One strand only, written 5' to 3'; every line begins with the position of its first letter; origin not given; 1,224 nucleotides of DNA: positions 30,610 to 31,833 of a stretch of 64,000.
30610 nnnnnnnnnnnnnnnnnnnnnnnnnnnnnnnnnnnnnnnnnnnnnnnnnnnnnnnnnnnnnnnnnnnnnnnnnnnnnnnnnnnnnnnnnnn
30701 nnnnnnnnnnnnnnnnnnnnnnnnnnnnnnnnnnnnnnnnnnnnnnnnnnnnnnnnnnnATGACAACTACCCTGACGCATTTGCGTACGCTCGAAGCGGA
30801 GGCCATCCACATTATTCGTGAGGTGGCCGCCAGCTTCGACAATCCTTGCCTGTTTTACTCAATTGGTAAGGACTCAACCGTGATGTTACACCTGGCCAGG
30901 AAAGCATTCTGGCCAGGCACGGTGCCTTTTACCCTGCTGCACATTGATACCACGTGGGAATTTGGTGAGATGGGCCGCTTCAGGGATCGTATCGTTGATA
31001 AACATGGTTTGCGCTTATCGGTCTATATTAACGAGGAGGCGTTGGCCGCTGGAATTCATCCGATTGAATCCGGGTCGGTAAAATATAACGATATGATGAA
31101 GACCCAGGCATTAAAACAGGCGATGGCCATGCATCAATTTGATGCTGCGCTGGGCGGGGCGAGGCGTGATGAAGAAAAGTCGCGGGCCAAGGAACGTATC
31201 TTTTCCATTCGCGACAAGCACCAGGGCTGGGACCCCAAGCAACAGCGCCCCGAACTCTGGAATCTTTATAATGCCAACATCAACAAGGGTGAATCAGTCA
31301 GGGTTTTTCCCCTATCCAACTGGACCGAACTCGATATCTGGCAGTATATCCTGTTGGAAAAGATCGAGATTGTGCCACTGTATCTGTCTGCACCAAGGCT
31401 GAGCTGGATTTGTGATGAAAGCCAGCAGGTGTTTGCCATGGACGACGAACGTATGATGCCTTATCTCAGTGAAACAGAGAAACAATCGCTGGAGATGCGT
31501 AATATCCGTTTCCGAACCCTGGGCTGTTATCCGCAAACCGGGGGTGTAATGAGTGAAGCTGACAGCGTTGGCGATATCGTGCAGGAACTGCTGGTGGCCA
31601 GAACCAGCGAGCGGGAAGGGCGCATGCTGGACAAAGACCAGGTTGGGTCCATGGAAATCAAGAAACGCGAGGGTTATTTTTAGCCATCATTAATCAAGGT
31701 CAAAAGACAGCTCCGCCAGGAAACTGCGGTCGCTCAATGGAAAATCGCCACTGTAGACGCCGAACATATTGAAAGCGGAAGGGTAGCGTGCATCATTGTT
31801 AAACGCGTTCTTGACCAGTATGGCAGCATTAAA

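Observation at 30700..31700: Orphan cysD translationally coupled to dabA, with no cysN/cysNC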

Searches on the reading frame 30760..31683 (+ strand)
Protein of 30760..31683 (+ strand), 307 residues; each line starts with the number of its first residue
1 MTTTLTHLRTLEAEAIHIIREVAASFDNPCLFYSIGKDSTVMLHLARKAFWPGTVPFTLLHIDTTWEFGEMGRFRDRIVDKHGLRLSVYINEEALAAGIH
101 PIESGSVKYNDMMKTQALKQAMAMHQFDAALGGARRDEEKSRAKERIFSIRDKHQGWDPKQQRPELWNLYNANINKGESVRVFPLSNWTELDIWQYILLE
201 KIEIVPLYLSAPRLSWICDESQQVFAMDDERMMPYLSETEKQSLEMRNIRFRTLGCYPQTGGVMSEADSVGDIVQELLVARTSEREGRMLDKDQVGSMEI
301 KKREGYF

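Call 3: search_protein_families(library=pfam, proteins=[window:30760-31683:+])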
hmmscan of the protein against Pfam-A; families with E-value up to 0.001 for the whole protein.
window:30760-31683:+ (307 aa): 1 family
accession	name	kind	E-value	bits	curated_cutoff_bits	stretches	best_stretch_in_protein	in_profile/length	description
PF01507.26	PAPS_reduct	-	1.5e-50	172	22.5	1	29-261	2-174/175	Phosphoadenosine phosphosulfate reductase domain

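Call 4: search_protein_families(library=ncbifam, proteins=[window:30760-31683:+])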
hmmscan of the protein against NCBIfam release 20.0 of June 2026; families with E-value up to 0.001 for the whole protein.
window:30760-31683:+ (307 aa): 12 families
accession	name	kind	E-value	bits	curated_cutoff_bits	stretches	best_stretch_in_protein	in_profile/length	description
TIGR02039.1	CysD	subfamily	1e-134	448.8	396.6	1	8-307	1-294/294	sulfate adenylyltransferase, small subunit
NF009214.0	PRK12563.1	equivalog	5e-130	433.5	413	1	3-307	19-317/317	sulfate adenylyltransferase subunit CysD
NF003587.0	PRK05253.1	subfamily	1.6e-129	431.5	195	1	3-307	4-301/301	sulfate adenylyltransferase subunit CysD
NF002537.0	PRK02090.1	equivalog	5.4e-15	55.7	154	1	12-208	25-200/244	phosphoadenylyl-sulfate reductase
NF010367.0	PRK13795.1-2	equivalog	1.2e-13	50.4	456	1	6-89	221-301/584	hypothetical protein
TIGR00434.1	cysH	subfamily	7.6e-12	45.6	165.1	1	33-153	20-143/214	phosophoadenylyl-sulfate reductase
NF010366.0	PRK13795.1-1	equivalog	1.8e-11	42.9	745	1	5-208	241-431/667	hypothetical protein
TIGR02057.1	PAPS_reductase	equivalog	8e-11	42.3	254.2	1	16-153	14-154/224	phosphoadenosine phosphosulfate reductase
NF006351.0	PRK08576.1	equivalog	2.6e-09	36.2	290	1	7-209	217-390/436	hypothetical protein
NF010368.0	PRK13795.1-3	equivalog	3.5e-09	35.4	588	1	8-108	228-325/635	hypothetical protein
TIGR02055.1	APS_reductase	subfamily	5.2e-07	29.7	235.3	1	39-208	6-155/194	adenylylsulfate reductase, thioredoxin dependent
NF006327.0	PRK08557.1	equivalog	5.4e-06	25.4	366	0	180-208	314-342/415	hypothetical protein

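Call 7: find_encoding_contigs(protein=window:30760-31683:+, flank=10000, max_places=10)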
Protein window:30760-31683:+ (307 aa): no gene with exactly this product is on record in the collection.

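Call 9: find_homologous_proteins(query=window:30760-31680:+, max_evalue=1e-30)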
Query window:30760-31680:+ (307 aa): 8000 proteins with E <= 1e-30 among 8000 candidates; the best 120 are listed.
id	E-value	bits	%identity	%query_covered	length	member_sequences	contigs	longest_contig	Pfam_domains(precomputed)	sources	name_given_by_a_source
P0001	7.8e-206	700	100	100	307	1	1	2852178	PF01507.26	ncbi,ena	-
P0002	2.5e-203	692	98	100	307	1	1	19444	PF01507.26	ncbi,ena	-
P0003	3.5e-203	692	98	100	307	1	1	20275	PF01507.26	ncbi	-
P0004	6.6e-203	691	97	100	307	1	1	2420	PF01507.26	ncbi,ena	-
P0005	9.2e-203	690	97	100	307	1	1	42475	PF01507.26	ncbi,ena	-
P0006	4.2e-187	639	90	99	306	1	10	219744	PF01507.26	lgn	-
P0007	2.1e-186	637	90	99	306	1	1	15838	PF01507.26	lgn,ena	-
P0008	2.0e-179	614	87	99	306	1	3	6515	PF01507.26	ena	-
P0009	5.6e-178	609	86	99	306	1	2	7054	PF01507.26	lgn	-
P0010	3.2e-177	606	86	99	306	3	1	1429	PF01507.26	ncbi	-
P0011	3.9e-170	583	84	99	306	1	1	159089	PF01507.26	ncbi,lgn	-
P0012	1.4e-160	552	78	99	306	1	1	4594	PF01507.26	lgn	-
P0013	2.5e-160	551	78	99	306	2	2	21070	PF01507.26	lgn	-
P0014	4.9e-160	550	79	99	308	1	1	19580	PF01507.26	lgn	-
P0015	5.2e-160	550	77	99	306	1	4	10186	PF01507.26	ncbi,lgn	-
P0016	7.2e-160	549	77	99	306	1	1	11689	PF01507.26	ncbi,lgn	-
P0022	8.0e-159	546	77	98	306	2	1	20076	PF01507.26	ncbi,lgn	-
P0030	3.1e-157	541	76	99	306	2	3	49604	PF01507.26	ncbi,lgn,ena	-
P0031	6.6e-157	540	76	99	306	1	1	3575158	PF01507.26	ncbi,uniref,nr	ncbi:sulfate adenylyltransferase subunit CysD [Deefgea piscis]|uniref:sulfate adenylyltransferase su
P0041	2.2e-155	535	75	100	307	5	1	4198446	PF01507.26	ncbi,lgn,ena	-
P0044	2.5e-155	535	75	100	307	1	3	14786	PF01507.26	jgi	jgi:sulfate adenylyltransferase subunit 2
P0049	4.2e-154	531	75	100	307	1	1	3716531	PF01507.26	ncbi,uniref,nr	ncbi:sulfate adenylyltransferase subunit CysD [Marinobacter salinisoli]|uniref:Sulfate adenylyltrans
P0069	7.8e-153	526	74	99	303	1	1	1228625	PF01507.26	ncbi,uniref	ncbi:sulfate adenylyltransferase subunit CysD [Cellvibrio fontiphilus]|uniref:Sulfate adenylyltransf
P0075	1.3e-152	526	74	100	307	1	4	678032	PF01507.26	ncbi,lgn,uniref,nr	uniref:sulfate adenylyltransferase subunit CysD n=1 Tax=Cellvibrio fontiphilus TaxID=1815559 RepID=U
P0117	2.0e-150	518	73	99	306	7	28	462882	PF01507.26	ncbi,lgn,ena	-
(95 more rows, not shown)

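Call 10: find_encoding_contigs(protein=P0001, flank=10000, max_places=5)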
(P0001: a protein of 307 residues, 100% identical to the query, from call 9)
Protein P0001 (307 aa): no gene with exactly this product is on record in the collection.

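Call 11: find_encoding_contigs(protein=P0006, flank=10000, max_places=5)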
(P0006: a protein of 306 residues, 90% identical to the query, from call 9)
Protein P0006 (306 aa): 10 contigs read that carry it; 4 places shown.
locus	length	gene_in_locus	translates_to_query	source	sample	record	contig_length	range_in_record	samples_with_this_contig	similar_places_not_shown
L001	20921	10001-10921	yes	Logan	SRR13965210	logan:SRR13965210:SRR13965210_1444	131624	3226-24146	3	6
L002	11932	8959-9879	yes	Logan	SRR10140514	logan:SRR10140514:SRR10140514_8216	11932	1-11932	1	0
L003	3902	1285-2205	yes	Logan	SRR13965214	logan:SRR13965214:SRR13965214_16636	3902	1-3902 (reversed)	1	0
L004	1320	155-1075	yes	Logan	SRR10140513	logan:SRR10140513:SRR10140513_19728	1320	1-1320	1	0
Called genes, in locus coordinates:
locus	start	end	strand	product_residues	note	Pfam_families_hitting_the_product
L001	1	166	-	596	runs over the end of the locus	PF25062:ARM_TT21_N, PF13424:TPR_12 (weak), PF12895:ANAPC3 (weak), PF25063:ARM_TT21_C (weak), PF14559:TPR_19 (weak), PF13432:TPR_16 (weak), PF13424:TPR_12, PF14559:TPR_19 (weak), +22 more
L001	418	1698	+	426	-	PF05201:GlutR_N, PF01488:Shikimate_DH, PF00745:GlutR_dimer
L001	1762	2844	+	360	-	PF03462:PCRF, PF00472:RF-1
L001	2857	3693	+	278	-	PF17827:PrmC_N, PF05175:MTS, PF06325:PrmA (weak), PF13847:Methyltransf_31, PF13649:Methyltransf_25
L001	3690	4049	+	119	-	-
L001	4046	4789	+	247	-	PF00899:ThiF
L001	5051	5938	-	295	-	PF00126:HTH_1, PF03466:LysR_substrate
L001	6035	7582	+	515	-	PF00361:Proton_antipo_M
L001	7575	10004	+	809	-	PF10070:DabA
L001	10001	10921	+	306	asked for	PF01507:PAPS_reduct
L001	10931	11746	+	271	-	PF20376:DUF6671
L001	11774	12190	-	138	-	-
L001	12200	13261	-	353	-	PF09982:LpxR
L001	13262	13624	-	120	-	PF01219:DAGK_prokar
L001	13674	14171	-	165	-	PF00578:AhpC-TSA, PF08534:Redoxin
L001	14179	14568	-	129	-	PF01597:GCV_H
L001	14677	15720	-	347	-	PF00005:ABC_tran, PF13304:AAA_21 (faint), PF08402:TOBE_2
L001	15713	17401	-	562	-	PF00528:BPD_transp_1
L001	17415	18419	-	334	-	PF13531:SBP_bac_11, PF01547:SBP_bac_1, PF13416:SBP_bac_8, PF13343:SBP_bac_6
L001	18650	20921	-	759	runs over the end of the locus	PF07715:Plug, PF00593:TonB_dep_Rec_b-barrel, PF14905:OMP_b-brl_3 (faint)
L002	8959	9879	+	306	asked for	PF01507:PAPS_reduct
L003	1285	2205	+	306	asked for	PF01507:PAPS_reduct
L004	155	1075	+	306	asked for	PF01507:PAPS_reduct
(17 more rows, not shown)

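Call 12: find_encoding_contigs(protein=P0011, flank=10000, max_places=5)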
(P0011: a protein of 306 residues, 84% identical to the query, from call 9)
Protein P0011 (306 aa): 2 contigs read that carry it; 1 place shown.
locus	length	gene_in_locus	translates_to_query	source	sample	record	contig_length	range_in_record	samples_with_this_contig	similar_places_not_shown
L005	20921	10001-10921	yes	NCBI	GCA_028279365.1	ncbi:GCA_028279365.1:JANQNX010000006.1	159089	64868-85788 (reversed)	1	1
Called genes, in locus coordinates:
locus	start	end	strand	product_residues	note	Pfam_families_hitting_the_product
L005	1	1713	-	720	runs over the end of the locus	PF20256:MoCoBD_2, PF02738:MoCoBD_1, PF20256:MoCoBD_2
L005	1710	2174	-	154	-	PF00111:Fer2, PF13085:Fer2_3 (weak), PF01799:Fer2_2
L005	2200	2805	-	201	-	PF01128:IspD (weak), PF12804:NTP_transf_3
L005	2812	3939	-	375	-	PF02625:XdhC_CoxI, PF13478:XdhC_C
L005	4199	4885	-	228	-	PF10677:DUF2490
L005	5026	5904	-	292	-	PF00126:HTH_1, PF03466:LysR_substrate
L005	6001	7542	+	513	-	PF00361:Proton_antipo_M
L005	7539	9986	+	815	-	PF10070:DabA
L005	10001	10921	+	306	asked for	PF01507:PAPS_reduct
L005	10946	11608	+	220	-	PF00106:adh_short, PF08659:KR (weak), PF13561:adh_short_C2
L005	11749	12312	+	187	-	PF10504:DUF2452 (weak)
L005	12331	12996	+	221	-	PF01891:CbiM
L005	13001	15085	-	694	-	PF04879:Molybdop_Fe4S4, PF00384:Molybdopterin, PF01568:Molydop_binding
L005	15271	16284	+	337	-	PF00072:Response_reg, PF00211:Guanylate_cyc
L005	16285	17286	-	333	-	PF10017:Methyltransf_33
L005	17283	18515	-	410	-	PF12867:DinB_2, PF03781:FGE-sulfatase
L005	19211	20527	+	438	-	PF05697:Trigger_N, PF00254:FKBP_C, PF05698:Trigger_C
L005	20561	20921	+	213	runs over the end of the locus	PF00574:CLP_protease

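Call 13: list_cluster_members(proteins=[P0001, P0002, P0003, P0005, P0011, P0014, P0016, P0022, P0030, P0041])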
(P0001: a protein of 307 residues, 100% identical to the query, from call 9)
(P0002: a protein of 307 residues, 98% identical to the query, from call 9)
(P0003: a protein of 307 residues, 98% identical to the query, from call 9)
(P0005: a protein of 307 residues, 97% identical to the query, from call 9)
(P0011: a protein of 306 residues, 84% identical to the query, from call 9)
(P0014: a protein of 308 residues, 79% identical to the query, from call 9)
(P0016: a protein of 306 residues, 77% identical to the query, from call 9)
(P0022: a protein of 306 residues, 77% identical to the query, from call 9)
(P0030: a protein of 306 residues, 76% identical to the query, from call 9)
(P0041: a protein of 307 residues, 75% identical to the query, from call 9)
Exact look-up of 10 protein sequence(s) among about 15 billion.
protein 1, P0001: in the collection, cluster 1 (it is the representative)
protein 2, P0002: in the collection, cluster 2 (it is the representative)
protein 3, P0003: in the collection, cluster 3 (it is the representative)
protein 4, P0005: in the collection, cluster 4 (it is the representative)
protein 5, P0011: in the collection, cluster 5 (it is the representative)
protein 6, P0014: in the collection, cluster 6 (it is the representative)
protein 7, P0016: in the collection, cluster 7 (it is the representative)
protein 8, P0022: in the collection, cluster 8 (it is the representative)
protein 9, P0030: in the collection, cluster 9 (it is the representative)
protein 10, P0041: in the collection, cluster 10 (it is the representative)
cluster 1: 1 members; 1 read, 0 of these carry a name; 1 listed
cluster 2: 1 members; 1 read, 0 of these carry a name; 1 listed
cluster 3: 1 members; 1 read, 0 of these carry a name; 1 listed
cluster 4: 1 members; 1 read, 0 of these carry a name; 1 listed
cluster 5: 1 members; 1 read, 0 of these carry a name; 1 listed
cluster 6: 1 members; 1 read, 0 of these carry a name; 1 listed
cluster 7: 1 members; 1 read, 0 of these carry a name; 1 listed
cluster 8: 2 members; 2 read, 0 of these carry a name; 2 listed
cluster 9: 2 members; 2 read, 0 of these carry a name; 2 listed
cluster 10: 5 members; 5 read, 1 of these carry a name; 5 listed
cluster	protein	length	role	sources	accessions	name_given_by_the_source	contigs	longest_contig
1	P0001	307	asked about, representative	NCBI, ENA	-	-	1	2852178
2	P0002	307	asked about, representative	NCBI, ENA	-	-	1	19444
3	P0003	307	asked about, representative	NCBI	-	-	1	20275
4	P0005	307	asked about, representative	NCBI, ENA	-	-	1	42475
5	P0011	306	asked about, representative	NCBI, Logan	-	-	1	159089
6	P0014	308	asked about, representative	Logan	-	-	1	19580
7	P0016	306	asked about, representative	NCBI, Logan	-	-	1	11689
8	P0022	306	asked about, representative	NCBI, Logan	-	-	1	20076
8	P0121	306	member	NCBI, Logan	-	-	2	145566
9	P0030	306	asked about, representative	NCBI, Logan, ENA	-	-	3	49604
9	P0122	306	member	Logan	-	-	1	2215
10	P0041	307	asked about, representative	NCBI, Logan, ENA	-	-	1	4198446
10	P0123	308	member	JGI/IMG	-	sulfate adenylyltransferase subunit 2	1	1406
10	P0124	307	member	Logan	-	-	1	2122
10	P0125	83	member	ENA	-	-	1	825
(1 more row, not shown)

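Call 14: find_related_loci(query=window:30760-31680:+, collection=genome_contigs, flank=10000)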
Query window:30760-31680:+ (307 aa) in genome_contigs; peptide patterns used: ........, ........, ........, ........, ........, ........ (x = any residue, [..] = any of these).
599 stretches matched a pattern (row limit reached: there are more); 579 encode a relative of the query (tblastn E <= 1e-3); the best 80 are kept; 80 distinct loci.
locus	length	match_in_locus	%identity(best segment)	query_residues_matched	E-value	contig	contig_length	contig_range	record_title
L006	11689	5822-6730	77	5-307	4e-168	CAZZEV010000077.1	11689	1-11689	MAG TPA_asm: uncultured Cellvibrionaceae bacterium isolate SRP219642_co6_6 genome assembly, contig: NODE_5223_length_116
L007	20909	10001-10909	76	5-307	7e-163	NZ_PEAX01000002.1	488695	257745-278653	Alteromonas flava strain P0211 contig2, whole genome shotgun sequence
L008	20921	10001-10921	75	1-307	1e-162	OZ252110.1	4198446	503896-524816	MAG: Alteromonadaceae bacterium isolate 9ab9449c-ea23-4265-8007-4de3885d93fc genome assembly, chromosome: 1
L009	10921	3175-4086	75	4-307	1e-160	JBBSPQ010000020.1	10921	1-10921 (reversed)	MAG: Pseudomonadales bacterium isolate LS6_sbin.6 LS6_sbin.6_K_2033896_L_10921_cov_6.0000, whole genome shotgun sequence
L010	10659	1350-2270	72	1-307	1e-156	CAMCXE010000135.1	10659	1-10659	MAG: Thalassocella blandensis isolate MsH-30apr19-134 genome assembly, contig: MsH-30apr19-C13342, whole genome shotgun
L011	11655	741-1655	73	3-307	7e-156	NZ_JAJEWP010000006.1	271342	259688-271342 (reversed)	Fluctibacter halophilus strain JC2043 NODE_6_length_271342_cov_57.448822, whole genome shotgun sequence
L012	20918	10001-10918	72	2-307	2e-155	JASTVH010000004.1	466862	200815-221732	Marinobacteraceae bacterium S3BR75-40.1 NODE_4_length_466862_cov_39.845613, whole genome shotgun sequence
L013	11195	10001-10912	69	4-307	7e-146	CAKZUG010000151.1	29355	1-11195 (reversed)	MAG: uncultured Saccharophagus sp. isolate L3_Bin_METABAT__73_1 genome assembly, contig: c_000002625650, whole genome sh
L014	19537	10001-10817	71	1-301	2e-123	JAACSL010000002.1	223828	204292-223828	MAG: Paraglaciecola sp. isolate CG_2015-09_46_29 CG_2015-09_curated_scaffold_15, whole genome shotgun sequence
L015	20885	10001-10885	60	7-307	5e-121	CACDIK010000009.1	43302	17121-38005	uncultured Alphaproteobacteria bacterium isolate AG-903-O20 genome assembly, contig: AG-903-O20_NODE_9, whole genome sho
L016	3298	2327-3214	60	6-307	5e-124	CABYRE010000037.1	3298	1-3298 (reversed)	MAG: uncultured Alphaproteobacteria bacterium isolate AG-333-K22 genome assembly, contig: AG-333-K22_NODE_37, whole geno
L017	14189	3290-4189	60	2-307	4e-120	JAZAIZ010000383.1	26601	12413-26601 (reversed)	MAG: Myxococcota bacterium isolate XB_MAG857 DB_MAG857_0383, whole genome shotgun sequence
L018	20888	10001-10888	59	6-307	1e-119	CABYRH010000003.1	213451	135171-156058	MAG: uncultured Alphaproteobacteria bacterium isolate AG-894-N13 genome assembly, contig: AG-894-N13_NODE_3, whole genom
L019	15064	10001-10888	59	6-307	3e-116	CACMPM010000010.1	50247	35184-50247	MAG: uncultured Alphaproteobacteria bacterium isolate AG-891-P06 genome assembly, contig: AG-891-P06_NODE_10, whole geno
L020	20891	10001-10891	58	4-307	2e-113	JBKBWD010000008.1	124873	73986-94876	MAG: Bryobacteraceae bacterium isolate 21I_069.bin.23 NODE_8_length_124873_cov_13.850941, whole genome shotgun sequence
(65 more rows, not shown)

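Call 20: find_encoding_contigs(protein=P0069, flank=10000, max_places=2)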
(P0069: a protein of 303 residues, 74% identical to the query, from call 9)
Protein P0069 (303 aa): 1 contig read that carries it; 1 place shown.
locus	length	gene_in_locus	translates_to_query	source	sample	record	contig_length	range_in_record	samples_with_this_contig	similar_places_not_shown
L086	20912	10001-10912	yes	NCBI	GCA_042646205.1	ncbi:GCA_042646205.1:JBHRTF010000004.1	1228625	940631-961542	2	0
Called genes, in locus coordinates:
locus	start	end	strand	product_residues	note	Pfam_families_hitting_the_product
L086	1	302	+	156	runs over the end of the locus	PF00885:DMRL_synthase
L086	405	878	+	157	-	PF01029:NusB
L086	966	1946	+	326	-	PF00586:AIRS, PF02769:AIRS_C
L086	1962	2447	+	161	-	PF04608:PgpA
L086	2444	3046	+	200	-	PF00925:GTP_cyclohydro2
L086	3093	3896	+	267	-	PF01113:DapB_N, PF05173:DapB_C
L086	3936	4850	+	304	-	PF05661:DUF808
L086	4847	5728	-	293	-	PF00126:HTH_1, PF03466:LysR_substrate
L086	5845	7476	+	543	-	-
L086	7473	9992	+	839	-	PF10070:DabA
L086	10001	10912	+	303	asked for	PF01507:PAPS_reduct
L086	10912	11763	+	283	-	PF20376:DUF6671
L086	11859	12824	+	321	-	PF01300:Sua5_yciO_yrdC, PF03481:Sua5_C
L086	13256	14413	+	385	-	PF00988:CPSase_sm_chain, PF00117:GATase, PF07722:Peptidase_C26 (weak)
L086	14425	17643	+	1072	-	PF25596:CPSase_L_D1, PF02786:CPSase_L_D2, PF02787:CPSase_L_D3, PF25596:CPSase_L_D1, PF02222:ATP-grasp, PF02655:ATP-grasp_3 (weak), PF02786:CPSase_L_D2, PF02142:MGS, +3 more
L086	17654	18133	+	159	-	PF03449:GreA_GreB_N, PF01272:GreA_GreB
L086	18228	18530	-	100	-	PF01985:CRS1_YhbY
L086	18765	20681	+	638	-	PF06480:FtsH_ext, PF06068:TIP49 (faint), PF00004:AAA, PF17862:AAA_lid_3, PF01434:Peptidase_M41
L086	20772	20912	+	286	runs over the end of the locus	PF00809:Pterin_bind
